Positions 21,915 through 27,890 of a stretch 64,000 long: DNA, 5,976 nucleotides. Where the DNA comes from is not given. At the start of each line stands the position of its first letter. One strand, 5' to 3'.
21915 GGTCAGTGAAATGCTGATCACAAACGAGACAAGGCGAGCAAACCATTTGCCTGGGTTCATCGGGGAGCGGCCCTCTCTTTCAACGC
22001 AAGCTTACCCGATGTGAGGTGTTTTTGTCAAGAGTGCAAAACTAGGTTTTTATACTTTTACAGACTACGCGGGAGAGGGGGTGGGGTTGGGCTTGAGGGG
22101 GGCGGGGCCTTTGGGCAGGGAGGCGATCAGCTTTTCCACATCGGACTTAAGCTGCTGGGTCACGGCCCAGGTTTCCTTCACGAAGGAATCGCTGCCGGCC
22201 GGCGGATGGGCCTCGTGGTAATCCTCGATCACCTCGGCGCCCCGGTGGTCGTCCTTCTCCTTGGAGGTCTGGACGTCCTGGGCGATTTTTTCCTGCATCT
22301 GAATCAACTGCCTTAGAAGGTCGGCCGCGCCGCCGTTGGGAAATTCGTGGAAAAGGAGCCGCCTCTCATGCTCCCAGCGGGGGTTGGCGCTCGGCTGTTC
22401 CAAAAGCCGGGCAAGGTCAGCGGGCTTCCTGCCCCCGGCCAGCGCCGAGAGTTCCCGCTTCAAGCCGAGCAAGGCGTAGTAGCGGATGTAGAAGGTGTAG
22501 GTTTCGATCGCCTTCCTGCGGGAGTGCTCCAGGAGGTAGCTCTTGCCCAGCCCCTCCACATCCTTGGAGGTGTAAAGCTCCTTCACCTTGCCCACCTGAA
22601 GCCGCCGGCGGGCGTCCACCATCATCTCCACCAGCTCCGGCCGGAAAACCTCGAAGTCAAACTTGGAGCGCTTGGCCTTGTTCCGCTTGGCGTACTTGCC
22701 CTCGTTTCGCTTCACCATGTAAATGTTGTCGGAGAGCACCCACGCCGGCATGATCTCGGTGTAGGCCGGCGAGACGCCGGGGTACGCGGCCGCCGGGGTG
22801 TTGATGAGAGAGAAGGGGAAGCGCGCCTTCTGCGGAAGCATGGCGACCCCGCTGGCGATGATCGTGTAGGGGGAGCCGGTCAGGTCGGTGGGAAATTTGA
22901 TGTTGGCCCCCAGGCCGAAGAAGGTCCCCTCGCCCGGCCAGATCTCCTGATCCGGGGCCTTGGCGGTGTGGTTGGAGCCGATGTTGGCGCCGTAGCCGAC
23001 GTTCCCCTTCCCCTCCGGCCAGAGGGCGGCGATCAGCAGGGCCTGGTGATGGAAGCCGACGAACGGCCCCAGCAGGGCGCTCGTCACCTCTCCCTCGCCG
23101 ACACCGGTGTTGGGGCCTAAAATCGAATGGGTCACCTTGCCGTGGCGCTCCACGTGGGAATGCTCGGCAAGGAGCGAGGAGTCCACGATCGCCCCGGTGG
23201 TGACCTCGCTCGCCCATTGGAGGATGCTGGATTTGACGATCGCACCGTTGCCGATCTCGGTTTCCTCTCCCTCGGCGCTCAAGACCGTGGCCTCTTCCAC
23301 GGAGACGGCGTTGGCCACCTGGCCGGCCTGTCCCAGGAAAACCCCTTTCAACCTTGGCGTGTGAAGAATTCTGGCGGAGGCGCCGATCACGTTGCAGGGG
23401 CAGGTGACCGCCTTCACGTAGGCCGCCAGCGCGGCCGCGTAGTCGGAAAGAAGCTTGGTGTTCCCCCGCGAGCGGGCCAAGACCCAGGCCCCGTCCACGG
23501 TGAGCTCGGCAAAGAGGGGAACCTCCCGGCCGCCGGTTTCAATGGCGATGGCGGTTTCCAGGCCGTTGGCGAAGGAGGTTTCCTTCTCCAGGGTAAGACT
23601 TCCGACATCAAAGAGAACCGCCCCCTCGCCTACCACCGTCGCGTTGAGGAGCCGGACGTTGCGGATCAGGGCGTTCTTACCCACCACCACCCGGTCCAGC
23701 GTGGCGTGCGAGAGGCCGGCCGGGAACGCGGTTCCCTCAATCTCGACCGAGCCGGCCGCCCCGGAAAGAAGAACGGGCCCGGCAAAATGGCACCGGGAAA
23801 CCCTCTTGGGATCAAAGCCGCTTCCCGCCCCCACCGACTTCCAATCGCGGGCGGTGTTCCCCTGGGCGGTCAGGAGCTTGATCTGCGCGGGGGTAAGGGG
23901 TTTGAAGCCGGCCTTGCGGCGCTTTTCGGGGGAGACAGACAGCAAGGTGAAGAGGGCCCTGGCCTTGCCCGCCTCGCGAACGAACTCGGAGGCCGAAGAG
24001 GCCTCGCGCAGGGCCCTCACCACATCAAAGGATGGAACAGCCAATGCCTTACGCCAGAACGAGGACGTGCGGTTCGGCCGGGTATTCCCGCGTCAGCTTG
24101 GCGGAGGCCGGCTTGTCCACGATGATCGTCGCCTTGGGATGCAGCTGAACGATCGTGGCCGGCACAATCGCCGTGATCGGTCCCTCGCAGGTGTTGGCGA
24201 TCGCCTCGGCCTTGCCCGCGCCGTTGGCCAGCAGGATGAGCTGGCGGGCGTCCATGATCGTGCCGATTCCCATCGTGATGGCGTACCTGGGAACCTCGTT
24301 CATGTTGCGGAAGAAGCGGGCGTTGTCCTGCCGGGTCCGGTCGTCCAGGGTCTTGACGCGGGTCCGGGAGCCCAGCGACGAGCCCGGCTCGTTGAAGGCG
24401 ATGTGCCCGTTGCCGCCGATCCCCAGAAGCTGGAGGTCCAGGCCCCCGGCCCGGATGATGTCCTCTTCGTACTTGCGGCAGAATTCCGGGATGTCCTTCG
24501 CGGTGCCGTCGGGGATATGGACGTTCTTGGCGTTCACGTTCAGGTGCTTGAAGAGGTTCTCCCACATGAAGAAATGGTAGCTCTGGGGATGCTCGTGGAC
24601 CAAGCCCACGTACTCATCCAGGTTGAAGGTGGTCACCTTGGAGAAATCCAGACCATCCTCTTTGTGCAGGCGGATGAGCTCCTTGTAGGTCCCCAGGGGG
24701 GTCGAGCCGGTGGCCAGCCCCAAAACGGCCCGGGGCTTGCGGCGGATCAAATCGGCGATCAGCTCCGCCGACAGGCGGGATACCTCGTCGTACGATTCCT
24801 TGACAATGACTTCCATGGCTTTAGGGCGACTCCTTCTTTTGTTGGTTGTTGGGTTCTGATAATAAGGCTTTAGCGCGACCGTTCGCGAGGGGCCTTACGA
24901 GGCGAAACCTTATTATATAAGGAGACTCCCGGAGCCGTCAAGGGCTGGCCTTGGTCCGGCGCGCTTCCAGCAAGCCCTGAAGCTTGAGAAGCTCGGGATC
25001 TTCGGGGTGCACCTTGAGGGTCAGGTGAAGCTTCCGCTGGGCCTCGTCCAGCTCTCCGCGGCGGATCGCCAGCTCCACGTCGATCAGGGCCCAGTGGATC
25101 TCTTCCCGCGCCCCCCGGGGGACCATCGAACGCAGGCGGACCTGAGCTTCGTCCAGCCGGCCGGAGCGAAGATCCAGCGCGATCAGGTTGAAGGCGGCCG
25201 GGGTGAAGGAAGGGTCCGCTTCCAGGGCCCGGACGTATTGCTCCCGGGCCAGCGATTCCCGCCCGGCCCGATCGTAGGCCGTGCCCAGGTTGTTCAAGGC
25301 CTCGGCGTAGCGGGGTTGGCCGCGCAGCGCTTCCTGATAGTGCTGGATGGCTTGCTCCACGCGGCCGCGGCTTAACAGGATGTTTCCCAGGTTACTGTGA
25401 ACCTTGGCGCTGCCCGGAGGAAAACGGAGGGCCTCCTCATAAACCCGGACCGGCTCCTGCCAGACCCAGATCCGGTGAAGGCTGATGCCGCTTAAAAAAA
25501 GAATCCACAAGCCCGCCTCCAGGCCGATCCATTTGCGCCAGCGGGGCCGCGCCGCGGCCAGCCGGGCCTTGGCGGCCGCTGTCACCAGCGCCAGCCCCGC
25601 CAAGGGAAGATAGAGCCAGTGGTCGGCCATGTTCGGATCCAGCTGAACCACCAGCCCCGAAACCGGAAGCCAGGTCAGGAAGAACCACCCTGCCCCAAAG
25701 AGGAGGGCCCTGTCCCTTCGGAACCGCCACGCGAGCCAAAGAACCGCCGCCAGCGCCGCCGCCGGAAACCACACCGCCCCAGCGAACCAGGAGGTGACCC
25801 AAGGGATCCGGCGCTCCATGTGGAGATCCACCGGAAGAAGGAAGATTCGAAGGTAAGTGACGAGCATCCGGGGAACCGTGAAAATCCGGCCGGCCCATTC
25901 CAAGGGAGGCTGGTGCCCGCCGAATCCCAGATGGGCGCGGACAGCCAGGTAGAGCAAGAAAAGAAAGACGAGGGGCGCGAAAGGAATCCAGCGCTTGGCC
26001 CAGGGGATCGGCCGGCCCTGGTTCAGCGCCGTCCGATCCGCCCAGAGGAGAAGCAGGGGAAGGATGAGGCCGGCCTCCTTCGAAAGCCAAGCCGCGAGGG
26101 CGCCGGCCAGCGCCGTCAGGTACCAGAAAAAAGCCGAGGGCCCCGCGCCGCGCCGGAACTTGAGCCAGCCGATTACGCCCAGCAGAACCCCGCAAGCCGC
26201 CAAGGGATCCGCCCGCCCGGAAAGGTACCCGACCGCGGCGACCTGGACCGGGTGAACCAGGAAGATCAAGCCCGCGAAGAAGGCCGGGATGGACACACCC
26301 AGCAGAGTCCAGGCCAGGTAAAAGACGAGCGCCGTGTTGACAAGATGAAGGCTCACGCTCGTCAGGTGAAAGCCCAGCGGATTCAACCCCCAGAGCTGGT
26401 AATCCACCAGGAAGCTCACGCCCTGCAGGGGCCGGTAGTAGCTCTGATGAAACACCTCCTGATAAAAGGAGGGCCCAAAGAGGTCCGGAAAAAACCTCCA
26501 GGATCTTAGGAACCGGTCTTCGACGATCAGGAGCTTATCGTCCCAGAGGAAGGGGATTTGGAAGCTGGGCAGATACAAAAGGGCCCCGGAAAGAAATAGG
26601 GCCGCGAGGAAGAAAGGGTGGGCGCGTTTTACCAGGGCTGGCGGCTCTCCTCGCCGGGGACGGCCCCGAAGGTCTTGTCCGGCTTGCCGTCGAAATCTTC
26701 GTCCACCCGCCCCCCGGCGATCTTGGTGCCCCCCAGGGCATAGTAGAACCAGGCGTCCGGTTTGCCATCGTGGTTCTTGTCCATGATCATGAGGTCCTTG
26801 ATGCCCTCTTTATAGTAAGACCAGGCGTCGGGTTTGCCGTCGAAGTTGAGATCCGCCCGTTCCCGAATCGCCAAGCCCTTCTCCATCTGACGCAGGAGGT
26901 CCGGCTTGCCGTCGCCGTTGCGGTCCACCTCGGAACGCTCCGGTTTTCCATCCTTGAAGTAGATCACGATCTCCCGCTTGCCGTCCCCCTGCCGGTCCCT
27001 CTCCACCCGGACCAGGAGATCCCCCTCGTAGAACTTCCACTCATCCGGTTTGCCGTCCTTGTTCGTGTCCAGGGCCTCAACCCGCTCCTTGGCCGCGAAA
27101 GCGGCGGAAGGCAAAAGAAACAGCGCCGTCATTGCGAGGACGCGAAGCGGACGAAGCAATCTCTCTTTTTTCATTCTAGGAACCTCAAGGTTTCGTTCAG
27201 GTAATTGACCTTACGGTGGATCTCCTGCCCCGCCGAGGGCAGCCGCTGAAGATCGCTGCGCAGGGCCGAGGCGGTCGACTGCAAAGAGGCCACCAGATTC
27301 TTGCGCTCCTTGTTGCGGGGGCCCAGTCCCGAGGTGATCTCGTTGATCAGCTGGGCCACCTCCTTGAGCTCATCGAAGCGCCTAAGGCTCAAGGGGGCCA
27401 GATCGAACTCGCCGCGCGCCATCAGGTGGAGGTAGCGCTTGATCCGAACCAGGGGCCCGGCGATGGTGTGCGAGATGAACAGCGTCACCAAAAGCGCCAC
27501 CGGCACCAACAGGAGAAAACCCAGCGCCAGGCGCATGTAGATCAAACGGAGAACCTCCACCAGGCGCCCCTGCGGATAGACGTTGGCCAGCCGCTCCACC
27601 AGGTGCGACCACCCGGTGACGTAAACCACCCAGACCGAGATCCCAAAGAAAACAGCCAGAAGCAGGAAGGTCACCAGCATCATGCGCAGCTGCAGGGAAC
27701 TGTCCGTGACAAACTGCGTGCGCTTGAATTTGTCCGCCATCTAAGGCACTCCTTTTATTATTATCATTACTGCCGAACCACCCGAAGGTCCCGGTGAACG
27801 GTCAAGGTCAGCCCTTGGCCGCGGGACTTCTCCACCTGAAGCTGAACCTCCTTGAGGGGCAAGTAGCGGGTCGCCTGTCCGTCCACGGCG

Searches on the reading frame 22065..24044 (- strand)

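Call 8: search_protein_families(library=pfam, proteins=[window:22065-24044:-], max_evalue=0.01)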
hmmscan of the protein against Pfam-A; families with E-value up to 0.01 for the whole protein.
window:22065-24044:- (659 aa): 3 families
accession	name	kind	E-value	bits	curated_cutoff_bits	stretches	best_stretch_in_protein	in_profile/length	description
PF16314.11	DUF4954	-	4.9e-48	164.3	26.2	1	47-483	1-430/433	Domain of unknown function (DUF4954)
PF25084.1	LbH_EIF2B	-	4.4e-07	30.3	54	1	239-318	8-84/105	EIF2B subunit epsilon LbH domain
PF24894.1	Hexapep_GlmU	-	4.8e-05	23.9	23.3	1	266-319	28-81/104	GlmU-like, C-terminal hexapeptide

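Call 51: search_protein_families(library=ncbifam, proteins=[window:22065-24044:-], max_evalue=0.001)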
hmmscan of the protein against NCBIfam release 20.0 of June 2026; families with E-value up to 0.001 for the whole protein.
window:22065-24044:- (659 aa): 2 families
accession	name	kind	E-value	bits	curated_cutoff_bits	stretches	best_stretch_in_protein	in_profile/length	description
NF052502.1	man1P_GTase_Rv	exception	4.8e-06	25.7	440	1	237-317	249-326/352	mannose-1-phosphate guanylyltransferase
NF002023.0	PRK00844.1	subfamily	0.00033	19.6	458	1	263-319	323-379/408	glucose-1-phosphate adenylyltransferase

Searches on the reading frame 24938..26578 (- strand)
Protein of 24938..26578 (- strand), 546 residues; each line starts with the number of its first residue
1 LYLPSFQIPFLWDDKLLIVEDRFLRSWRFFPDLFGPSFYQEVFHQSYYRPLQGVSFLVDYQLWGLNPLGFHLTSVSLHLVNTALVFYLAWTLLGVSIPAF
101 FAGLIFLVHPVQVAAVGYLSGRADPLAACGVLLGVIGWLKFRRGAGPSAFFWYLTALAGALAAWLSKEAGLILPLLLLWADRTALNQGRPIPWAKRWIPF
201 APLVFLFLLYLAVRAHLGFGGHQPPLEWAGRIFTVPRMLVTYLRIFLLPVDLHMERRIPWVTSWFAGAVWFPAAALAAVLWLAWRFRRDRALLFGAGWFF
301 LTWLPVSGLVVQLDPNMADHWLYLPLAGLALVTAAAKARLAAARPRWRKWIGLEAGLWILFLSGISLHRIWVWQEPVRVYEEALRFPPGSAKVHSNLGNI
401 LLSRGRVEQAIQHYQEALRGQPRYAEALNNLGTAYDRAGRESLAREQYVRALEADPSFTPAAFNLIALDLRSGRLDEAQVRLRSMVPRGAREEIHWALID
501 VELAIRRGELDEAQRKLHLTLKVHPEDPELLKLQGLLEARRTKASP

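Call 8: search_protein_families(library=pfam, proteins=[window:24938-26578:-], max_evalue=0.01)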
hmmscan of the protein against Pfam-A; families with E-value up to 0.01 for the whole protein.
window:24938-26578:- (546 aa): 14 families
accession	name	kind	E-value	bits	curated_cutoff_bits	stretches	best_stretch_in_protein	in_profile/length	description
PF13414.12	TPR_11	-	2.6e-15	56.3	26.8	1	398-437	1-40/42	TPR repeat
PF00515.34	TPR_1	-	5.6e-15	54.9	27.8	2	391-419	1-29/34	Tetratricopeptide repeat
PF14559.12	TPR_19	-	7.9e-14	52.2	25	2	401-446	1-46/68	Tetratricopeptide repeat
PF13432.12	TPR_16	-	9.7e-14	51.9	32.7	2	397-457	3-63/65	Tetratricopeptide repeat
PF07719.23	TPR_2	-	2.6e-13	49.4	27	2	391-419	1-29/34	Tetratricopeptide repeat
PF13431.12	TPR_17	-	1.4e-11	44.2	24.4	2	413-445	1-33/34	Tetratricopeptide repeat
PF13428.12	TPR_14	-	5.4e-11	42.5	23.5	1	397-433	7-43/44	Tetratricopeptide repeat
PF13424.12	TPR_12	-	2.6e-10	40.8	30.1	1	391-455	3-75/77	Tetratricopeptide repeat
PF13181.12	TPR_8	-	1.1e-08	35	25.7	1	425-457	1-33/34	Tetratricopeptide repeat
PF13176.12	TPR_7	-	1.1e-08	35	27.9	1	394-422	2-32/36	Tetratricopeptide repeat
PF25064.1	ARM_TT21_5th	-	0.00028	21.6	27.8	0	399-446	9-56/117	TT21 fifth ARM repeats domain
PF24603.1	TPR_30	-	0.001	19.9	29.7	1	399-479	13-92/100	Tetratricopeptide repeat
PF13374.12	TPR_10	-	0.0013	19.1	27.5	1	395-419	6-30/42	Tetratricopeptide repeat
PF20308.4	TPR-S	-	0.0034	18.4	27.6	0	373-453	2-80/102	Tetratricopeptide Repeats-Sensor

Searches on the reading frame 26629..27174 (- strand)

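Call 8: search_protein_families(library=pfam, proteins=[window:26629-27174:-], max_evalue=0.01)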
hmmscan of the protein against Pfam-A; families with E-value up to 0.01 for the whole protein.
window:26629-27174:- (181 aa): 3 families
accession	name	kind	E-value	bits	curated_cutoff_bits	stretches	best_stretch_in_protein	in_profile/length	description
PF13202.12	EF-hand_5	-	0.00015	21.5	25.9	0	125-138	1-15/25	EF hand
PF13517.12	FG-GAP_3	-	0.00025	22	26.9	0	84-141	1-59/61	FG-GAP-like repeat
PF00404.24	Dockerin_1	-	0.0047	17.5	22.9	0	27-43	28-44/57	Dockerin type I domain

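Call 51: search_protein_families(library=ncbifam, proteins=[window:26629-27174:-], max_evalue=0.001)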
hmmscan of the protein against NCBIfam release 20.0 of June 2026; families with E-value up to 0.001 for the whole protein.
window:26629-27174:- (181 aa): 1 family
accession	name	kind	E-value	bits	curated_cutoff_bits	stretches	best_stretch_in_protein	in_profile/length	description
NF050087.1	Lsa25.6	equivalog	2.1e-08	34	150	1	54-99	110-151/196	Lsa25.6 family adhesin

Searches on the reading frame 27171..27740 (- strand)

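Call 8: search_protein_families(library=pfam, proteins=[window:27171-27740:-], max_evalue=0.01)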
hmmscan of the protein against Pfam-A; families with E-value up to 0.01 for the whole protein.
window:27171-27740:- (189 aa): 0 families

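Call 51: search_protein_families(library=ncbifam, proteins=[window:27171-27740:-], max_evalue=0.001)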
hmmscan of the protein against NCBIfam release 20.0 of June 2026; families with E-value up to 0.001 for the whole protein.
window:27171-27740:- (189 aa): 5 families
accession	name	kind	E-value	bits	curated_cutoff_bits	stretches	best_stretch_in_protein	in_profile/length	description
NF033092.0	HK_WalK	equivalog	8.5e-06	24.6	725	1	67-140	175-247/594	cell wall metabolism sensor histidine kinase WalK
NF012163.2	BaeS_SmeS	equivalog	0.00015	20.9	500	1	76-153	171-247/457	sensor histidine kinase efflux regulator BaeS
NF058645.1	MCPCtpMPsAe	equivalog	0.00031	19.6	900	1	65-135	202-272/558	methyl-accepting chemotaxis protein CtpM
NF007837.0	PRK10549.1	equivalog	0.00033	19.5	603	1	81-153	176-247/466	envelope stress sensor histidine kinase BaeS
NF007007.0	PRK09470.1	equivalog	0.00049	19.1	486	1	64-183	163-279/463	envelope stress sensor histidine kinase CpxA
